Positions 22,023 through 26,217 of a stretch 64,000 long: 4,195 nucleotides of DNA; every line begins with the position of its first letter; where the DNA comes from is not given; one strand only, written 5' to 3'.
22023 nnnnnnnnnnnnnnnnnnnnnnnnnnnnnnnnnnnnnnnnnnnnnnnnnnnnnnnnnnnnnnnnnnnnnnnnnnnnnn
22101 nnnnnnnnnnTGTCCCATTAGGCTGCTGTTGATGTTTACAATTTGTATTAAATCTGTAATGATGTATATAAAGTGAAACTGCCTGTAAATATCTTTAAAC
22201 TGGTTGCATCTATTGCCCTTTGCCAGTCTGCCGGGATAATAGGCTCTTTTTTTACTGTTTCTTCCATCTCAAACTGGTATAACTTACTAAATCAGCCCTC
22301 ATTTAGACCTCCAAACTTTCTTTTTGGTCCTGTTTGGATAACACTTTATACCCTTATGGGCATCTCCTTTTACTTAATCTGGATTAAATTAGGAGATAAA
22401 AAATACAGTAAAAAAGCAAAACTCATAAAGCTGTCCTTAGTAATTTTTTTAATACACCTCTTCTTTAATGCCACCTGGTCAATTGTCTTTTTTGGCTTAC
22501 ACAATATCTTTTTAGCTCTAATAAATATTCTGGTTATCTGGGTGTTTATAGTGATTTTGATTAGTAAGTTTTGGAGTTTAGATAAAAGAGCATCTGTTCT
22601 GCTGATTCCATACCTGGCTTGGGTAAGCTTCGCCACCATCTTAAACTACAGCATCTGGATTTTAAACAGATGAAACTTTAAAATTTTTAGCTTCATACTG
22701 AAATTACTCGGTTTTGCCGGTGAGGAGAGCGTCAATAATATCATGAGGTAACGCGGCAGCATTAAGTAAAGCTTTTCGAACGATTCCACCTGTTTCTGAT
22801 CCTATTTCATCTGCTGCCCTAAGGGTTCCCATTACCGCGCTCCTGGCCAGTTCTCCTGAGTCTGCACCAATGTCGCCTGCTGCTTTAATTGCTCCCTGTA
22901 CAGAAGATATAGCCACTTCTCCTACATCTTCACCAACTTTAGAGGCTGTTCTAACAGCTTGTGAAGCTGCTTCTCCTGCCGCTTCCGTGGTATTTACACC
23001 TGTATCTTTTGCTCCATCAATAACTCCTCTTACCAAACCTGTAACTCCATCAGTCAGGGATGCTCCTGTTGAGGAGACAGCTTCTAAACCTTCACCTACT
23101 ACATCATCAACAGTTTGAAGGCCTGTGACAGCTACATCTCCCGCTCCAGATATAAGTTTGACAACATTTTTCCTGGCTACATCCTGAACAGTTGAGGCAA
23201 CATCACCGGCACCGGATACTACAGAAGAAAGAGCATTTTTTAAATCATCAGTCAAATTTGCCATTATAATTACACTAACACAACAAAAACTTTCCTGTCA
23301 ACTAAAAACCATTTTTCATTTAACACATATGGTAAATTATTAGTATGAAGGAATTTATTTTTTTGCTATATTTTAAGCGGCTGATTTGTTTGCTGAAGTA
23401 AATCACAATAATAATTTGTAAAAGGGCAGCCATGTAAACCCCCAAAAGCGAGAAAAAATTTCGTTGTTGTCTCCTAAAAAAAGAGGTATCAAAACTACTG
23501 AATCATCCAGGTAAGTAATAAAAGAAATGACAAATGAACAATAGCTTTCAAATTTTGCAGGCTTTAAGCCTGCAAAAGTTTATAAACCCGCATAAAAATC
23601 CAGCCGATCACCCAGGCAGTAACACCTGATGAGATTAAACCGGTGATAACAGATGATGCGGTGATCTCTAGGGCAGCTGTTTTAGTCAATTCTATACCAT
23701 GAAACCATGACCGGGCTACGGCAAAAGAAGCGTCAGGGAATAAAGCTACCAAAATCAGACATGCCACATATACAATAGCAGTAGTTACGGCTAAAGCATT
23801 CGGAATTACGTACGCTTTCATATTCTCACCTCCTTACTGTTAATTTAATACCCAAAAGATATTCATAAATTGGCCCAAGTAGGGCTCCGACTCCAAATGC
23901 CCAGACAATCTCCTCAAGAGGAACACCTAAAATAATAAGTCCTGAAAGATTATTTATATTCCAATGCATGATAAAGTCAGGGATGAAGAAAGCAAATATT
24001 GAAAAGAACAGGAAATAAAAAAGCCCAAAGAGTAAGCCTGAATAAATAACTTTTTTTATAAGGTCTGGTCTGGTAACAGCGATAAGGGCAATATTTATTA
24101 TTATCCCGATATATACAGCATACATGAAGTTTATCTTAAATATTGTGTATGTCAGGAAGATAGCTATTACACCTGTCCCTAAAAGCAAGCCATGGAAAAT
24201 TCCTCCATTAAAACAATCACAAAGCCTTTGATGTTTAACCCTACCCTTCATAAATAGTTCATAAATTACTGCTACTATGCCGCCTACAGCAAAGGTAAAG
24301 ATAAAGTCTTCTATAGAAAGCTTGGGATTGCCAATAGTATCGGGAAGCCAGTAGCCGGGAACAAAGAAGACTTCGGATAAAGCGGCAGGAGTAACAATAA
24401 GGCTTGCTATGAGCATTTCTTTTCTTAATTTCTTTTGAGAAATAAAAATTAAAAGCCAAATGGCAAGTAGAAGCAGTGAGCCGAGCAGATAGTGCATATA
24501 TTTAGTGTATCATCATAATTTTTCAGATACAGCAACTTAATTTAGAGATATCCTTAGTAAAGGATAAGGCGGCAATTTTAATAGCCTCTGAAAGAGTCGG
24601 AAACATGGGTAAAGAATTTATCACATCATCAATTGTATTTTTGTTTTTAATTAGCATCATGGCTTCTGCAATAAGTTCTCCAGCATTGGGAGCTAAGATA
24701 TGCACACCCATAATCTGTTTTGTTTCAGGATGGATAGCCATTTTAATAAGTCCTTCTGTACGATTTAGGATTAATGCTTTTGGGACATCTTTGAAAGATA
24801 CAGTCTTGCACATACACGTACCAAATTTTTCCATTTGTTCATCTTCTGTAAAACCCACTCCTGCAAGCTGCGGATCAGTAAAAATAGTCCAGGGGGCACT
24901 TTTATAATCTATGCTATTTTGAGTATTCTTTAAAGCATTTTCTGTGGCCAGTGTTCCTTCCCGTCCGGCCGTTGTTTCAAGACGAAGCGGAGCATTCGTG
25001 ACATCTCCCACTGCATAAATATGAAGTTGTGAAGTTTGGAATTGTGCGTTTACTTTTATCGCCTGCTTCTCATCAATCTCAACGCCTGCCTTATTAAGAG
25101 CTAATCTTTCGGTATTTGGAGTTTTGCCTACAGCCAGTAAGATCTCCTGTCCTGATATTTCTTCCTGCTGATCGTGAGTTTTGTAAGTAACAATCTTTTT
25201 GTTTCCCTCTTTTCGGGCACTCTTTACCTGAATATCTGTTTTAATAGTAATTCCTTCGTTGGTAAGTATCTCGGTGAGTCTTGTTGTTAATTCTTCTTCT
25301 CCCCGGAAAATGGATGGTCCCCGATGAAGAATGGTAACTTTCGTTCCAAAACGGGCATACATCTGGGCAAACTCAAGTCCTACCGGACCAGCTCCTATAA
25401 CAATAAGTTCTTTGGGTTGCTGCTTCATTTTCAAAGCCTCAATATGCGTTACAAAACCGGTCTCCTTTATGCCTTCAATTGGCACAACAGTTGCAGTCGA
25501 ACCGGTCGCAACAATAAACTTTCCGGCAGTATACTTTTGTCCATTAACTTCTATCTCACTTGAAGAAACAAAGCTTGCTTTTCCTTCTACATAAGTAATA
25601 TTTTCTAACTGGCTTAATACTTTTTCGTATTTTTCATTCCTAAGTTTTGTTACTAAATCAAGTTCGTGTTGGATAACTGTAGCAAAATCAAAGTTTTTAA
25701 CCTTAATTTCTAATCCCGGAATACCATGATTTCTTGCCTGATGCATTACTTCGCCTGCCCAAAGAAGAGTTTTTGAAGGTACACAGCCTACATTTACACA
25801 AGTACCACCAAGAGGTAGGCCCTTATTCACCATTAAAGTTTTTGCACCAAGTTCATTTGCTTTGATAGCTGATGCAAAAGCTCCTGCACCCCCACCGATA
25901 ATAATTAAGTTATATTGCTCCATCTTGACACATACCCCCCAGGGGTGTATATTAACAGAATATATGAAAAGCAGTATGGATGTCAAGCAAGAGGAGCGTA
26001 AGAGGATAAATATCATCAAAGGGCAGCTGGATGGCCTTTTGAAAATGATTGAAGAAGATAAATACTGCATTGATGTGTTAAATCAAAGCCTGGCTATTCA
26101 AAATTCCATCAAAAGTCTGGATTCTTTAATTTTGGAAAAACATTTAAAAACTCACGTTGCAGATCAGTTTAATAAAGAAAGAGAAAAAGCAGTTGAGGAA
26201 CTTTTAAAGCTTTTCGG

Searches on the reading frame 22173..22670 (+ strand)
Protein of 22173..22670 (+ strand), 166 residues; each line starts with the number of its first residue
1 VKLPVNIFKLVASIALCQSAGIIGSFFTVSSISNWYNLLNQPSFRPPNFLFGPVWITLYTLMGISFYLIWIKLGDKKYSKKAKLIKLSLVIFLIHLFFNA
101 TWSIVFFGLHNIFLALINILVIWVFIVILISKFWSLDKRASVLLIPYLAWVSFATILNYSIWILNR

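Call 71: search_protein_families(library=pfam, proteins=[window:22173-22670:+], max_evalue=0.01)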
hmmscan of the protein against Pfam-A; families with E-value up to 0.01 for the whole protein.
window:22173-22670:+ (166 aa): 1 family
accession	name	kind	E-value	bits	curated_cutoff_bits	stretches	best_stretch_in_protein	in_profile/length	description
PF03073.20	TspO_MBR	-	1.2e-48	165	24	1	14-163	2-145/145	TspO/MBR family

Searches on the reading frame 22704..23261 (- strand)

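Call 8: search_protein_families(library=ncbifam, proteins=[window:22704-23261:-], max_evalue=0.1)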
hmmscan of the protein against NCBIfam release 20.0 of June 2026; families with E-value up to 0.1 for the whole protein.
window:22704-23261:- (185 aa): 0 families

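Call 30: search_protein_families(library=phrogs, proteins=[window:22704-23261:-], max_evalue=0.01)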
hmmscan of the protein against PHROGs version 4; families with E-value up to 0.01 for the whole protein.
window:22704-23261:- (185 aa): 2 families
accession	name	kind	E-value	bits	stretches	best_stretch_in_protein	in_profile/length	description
phrog_1272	-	tail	0.0014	17.4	1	5-127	987-1106/1606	tail length tape measure protein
phrog_58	-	tail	0.002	17.5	1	9-105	858-954/1544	tail length tape measure protein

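Call 71: search_protein_families(library=pfam, proteins=[window:22704-23261:-], max_evalue=0.01)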
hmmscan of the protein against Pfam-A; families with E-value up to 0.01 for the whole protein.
window:22704-23261:- (185 aa): 1 family
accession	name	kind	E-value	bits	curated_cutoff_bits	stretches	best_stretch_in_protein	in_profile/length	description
PF09361.15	Phasin_2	-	0.0022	18.6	24.9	0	58-130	10-87/100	Phasin protein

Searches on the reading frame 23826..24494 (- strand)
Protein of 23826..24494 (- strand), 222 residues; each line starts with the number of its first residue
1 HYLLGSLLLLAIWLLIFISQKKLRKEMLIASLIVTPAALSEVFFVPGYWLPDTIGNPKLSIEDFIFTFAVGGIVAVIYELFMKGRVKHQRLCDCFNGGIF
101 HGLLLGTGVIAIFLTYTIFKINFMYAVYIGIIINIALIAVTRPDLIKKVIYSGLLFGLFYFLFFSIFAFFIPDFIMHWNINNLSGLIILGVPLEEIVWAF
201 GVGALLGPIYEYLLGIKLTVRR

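Call 71: search_protein_families(library=pfam, proteins=[window:23826-24494:-], max_evalue=0.01)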
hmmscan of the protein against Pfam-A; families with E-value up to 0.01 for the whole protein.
window:23826-24494:- (222 aa): 1 family
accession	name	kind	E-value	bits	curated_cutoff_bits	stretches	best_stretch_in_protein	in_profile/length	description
PF18916.5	Lycopene_cyc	-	1e-15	58.5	27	1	123-213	2-92/92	Lycopene cyclase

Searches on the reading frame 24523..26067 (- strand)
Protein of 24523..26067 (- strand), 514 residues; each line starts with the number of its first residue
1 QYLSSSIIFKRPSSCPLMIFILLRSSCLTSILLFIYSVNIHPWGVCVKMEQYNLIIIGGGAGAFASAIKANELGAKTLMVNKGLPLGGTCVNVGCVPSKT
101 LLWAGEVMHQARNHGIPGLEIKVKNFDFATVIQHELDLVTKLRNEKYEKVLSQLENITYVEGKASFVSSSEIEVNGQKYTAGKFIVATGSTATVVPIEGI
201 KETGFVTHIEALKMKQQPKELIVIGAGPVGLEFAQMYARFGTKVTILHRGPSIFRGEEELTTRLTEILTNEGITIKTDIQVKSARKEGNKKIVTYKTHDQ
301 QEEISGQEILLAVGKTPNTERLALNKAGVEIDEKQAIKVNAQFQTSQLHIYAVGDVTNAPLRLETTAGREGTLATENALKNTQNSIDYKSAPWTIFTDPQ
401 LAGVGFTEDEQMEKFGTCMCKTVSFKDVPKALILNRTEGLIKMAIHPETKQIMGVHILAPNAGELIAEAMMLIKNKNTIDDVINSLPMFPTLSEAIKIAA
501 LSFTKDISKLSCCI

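Call 71: search_protein_families(library=pfam, proteins=[window:24523-26067:-], max_evalue=0.01)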
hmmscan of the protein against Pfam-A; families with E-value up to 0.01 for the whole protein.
window:24523-26067:- (514 aa): 13 families
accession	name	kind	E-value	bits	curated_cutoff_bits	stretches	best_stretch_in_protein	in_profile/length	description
PF07992.20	Pyr_redox_2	-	5.4e-61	207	26.1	1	52-370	1-290/291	Pyridine nucleotide-disulphide oxidoreductase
PF02852.28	Pyr_redox_dim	-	4.8e-27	94.8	25.3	1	392-499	2-109/110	Pyridine nucleotide-disulphide oxidoreductase, dimerisation domain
PF00070.33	Pyr_redox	-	1.7e-17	64.2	22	1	221-295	2-77/82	Pyridine nucleotide-disulphide oxidoreductase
PF13738.12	Pyr_redox_3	-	1.9e-12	47.5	30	1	55-352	1-303/305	Pyridine nucleotide-disulphide oxidoreductase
PF01134.28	GIDA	-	3.8e-11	43.1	22.1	1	54-192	2-152/391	Glucose inhibited division protein A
PF12831.13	FAD_oxidored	-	8.1e-09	35.7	27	1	54-105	2-53/416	FAD dependent oxidoreductase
PF03486.20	HI0933_like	-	2.1e-07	31.1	50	0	260-340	111-188/244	HI0933-like protein Rossmann domain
PF00890.30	FAD_binding_2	-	1.8e-05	24.6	20.4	1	54-90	2-38/414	FAD binding domain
PF01262.27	AlaDh_PNT_C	-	2.2e-05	24.4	23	1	217-274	27-85/214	Alanine dehydrogenase/PNT, C-terminal domain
PF13450.12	NAD_binding_8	-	0.00026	21.6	21.9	0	223-252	1-30/68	NAD(P)-binding Rossmann-like domain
PF01946.23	Thi4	-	0.0022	17.7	26.2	0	219-252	18-52/235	Thi4 family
PF05834.18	Lycopene_cycl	-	0.0034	16.9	23.4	0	221-258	2-41/380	Lycopene cyclase protein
PF02826.25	2-Hacid_dh_C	-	0.0096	15.7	25.1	0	214-254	32-72/178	D-isomer specific 2-hydroxyacid dehydrogenase, NAD binding domain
